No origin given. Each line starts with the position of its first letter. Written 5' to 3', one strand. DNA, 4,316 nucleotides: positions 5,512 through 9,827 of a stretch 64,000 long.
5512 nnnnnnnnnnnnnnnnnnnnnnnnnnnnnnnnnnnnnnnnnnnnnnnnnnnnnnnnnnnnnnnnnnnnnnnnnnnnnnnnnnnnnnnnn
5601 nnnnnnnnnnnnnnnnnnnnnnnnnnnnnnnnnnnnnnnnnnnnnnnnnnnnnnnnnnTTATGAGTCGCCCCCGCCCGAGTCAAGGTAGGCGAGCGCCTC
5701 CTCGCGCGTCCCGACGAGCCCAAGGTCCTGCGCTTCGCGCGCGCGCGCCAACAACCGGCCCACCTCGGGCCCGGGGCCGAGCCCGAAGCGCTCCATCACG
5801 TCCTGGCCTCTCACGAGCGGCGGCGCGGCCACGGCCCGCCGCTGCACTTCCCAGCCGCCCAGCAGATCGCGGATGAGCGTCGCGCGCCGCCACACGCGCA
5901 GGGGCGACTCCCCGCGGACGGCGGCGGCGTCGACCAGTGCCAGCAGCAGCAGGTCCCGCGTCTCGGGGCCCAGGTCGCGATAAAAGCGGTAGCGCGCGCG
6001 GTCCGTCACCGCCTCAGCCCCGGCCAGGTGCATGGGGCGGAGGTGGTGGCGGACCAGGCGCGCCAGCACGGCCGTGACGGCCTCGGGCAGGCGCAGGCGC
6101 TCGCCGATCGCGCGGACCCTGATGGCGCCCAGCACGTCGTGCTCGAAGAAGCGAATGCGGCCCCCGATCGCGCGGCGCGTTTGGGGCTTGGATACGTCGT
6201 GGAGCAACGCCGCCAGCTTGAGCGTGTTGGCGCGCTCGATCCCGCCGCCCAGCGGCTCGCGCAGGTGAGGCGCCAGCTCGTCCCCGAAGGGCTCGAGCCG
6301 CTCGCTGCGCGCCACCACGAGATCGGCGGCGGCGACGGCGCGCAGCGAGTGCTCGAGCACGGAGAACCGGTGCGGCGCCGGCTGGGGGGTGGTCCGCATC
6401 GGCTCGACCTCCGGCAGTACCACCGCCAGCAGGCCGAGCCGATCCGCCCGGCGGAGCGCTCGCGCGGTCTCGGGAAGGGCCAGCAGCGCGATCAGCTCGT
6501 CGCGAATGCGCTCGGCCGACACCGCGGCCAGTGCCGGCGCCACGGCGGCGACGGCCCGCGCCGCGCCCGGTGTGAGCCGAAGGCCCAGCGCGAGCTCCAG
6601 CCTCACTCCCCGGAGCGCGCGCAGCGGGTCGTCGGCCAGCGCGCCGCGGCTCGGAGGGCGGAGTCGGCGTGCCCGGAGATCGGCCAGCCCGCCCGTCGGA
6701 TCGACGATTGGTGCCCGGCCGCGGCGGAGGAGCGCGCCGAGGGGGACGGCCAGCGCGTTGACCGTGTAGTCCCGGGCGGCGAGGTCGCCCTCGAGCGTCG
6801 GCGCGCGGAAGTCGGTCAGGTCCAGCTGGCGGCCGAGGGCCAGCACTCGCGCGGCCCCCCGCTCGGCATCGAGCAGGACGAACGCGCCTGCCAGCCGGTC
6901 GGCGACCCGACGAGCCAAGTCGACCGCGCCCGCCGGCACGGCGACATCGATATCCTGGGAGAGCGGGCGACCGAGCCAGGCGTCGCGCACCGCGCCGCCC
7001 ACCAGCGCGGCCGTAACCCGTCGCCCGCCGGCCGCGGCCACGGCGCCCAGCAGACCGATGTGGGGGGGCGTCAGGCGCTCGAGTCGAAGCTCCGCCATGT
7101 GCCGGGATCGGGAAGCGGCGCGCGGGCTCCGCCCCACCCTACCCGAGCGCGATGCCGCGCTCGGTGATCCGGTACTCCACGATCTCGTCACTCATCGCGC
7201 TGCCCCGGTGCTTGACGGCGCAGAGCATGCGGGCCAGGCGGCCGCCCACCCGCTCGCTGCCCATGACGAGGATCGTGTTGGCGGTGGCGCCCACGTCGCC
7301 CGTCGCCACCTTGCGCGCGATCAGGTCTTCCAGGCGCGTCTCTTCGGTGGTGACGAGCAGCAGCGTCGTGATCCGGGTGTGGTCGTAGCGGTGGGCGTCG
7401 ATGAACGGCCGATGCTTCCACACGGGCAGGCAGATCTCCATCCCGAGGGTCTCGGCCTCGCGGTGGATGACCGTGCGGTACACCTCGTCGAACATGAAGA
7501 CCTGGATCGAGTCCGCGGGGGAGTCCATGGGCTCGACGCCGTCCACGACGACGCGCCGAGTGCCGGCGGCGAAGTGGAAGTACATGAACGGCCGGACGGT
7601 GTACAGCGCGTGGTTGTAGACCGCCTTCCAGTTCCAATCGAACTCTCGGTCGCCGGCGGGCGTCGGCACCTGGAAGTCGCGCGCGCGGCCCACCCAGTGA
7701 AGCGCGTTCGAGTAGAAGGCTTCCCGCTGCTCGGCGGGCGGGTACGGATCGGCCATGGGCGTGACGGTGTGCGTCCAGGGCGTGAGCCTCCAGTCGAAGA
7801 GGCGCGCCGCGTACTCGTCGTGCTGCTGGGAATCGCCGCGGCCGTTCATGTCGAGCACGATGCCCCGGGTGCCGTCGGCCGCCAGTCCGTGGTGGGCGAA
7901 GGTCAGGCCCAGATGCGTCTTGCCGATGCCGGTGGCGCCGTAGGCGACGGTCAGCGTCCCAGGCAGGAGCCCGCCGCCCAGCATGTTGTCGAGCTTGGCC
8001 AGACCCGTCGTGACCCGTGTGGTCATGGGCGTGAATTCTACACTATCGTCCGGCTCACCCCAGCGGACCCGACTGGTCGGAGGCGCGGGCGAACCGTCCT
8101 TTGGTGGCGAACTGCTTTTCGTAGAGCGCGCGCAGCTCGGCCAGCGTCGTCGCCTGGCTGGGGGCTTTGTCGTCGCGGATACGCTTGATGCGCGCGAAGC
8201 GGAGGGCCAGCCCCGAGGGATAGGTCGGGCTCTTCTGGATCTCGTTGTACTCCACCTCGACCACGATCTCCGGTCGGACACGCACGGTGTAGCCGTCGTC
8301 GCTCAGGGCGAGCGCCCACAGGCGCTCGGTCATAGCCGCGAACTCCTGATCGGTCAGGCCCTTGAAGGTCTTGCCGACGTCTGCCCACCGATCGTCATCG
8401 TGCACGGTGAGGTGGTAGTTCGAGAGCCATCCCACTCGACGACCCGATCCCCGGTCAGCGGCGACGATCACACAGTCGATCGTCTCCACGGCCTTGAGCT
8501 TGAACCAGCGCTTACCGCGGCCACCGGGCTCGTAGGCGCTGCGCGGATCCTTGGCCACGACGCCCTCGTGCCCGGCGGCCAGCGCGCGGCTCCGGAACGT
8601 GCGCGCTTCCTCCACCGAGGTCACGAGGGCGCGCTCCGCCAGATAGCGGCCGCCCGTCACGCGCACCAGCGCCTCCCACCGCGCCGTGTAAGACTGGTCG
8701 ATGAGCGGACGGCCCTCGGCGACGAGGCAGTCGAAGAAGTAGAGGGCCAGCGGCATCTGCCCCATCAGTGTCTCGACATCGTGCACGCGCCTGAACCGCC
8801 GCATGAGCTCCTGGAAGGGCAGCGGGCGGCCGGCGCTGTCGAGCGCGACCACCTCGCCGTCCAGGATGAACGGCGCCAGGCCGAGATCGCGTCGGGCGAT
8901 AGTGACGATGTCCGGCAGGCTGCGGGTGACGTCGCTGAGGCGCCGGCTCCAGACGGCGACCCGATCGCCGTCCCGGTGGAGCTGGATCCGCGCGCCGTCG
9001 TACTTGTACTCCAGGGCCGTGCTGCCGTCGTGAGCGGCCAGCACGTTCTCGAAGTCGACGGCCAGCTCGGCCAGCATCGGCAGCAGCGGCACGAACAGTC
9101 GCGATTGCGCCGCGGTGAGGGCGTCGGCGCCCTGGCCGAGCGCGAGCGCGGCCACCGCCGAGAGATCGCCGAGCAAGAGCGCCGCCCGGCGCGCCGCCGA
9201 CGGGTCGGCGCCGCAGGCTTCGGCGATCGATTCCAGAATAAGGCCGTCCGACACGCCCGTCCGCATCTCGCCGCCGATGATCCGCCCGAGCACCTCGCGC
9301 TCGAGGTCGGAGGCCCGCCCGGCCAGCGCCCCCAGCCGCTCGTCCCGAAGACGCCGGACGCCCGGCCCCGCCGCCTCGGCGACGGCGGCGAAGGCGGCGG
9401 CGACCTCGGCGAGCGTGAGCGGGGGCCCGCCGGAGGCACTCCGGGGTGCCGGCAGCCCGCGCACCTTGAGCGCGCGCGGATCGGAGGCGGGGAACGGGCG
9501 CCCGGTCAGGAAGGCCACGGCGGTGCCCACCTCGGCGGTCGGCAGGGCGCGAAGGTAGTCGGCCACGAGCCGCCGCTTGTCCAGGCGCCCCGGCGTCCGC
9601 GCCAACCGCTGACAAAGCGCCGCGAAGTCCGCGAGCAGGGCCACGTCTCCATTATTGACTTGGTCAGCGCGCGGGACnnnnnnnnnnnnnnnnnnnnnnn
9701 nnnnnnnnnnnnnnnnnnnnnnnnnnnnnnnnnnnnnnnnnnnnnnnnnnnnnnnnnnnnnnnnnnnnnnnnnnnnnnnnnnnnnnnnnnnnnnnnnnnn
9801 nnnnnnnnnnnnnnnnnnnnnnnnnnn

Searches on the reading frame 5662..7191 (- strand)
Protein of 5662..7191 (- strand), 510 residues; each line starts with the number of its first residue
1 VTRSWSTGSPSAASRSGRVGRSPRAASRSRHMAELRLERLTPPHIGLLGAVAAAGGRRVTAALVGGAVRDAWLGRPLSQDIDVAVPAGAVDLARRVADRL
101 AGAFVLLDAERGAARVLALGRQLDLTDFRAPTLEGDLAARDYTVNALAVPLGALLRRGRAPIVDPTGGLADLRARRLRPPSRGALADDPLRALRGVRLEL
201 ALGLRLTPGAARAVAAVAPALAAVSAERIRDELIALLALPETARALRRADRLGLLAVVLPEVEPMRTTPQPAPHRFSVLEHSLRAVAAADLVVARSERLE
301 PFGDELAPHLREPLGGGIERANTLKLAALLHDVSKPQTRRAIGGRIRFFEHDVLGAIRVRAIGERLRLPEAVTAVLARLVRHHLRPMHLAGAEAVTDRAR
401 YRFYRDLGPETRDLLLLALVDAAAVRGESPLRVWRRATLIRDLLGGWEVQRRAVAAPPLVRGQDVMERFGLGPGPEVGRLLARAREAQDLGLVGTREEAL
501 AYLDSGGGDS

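Call 56: search_protein_families(library=pfam, proteins=[window:5662-7191:-], max_evalue=0.0001)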
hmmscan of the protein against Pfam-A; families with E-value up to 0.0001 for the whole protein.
window:5662-7191:- (510 aa): 3 families
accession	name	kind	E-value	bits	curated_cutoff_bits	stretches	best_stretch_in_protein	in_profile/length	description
PF01743.26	PolyA_pol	-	4.8e-15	56.5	23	1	63-178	3-126/126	Poly A polymerase head domain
PF12627.12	PolyA_pol_RNAbd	-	1.1e-11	44.7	22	1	203-263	1-61/64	Probable RNA and SrmB- binding site of polymerase A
PF01966.28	HD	-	1.2e-08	35.7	22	1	297-419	20-109/116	HD domain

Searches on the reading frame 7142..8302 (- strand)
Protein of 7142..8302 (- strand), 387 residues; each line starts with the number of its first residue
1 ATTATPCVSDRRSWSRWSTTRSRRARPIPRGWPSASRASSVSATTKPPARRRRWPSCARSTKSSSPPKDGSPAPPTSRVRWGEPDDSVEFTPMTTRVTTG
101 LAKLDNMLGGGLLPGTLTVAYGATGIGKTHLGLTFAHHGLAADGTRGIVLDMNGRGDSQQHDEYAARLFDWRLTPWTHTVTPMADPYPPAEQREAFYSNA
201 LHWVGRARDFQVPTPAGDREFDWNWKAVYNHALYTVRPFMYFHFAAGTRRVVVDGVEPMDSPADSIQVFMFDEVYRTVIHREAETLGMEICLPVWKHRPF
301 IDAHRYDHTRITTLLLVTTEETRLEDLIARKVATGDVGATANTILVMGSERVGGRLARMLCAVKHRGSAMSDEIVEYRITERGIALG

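Call 56: search_protein_families(library=pfam, proteins=[window:7142-8302:-], max_evalue=0.0001)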
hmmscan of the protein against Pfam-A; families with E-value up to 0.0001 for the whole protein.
window:7142-8302:- (387 aa): 1 family
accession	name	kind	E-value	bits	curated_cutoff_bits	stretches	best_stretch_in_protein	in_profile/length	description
PF06745.19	ATPase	-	1.4e-12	47.9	26.6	1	97-154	1-58/231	KaiC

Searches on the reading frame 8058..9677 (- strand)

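Call 56: search_protein_families(library=pfam, proteins=[window:8058-9677:-], max_evalue=0.0001)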
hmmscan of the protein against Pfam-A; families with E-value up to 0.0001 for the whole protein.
window:8058-9677:- (540 aa): 3 families
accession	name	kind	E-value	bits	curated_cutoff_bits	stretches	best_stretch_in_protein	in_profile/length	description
PF01068.26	DNA_ligase_A_M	-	4.5e-50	170.6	26.2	1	200-395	1-204/204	ATP dependent DNA ligase domain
PF04679.21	DNA_ligase_A_C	-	2.1e-15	57.3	27.5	1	416-504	3-94/94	ATP dependent DNA ligase C terminal region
PF04675.19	DNA_ligase_A_N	-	2.9e-12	47.6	24.6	1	84-152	106-174/174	DNA ligase N terminus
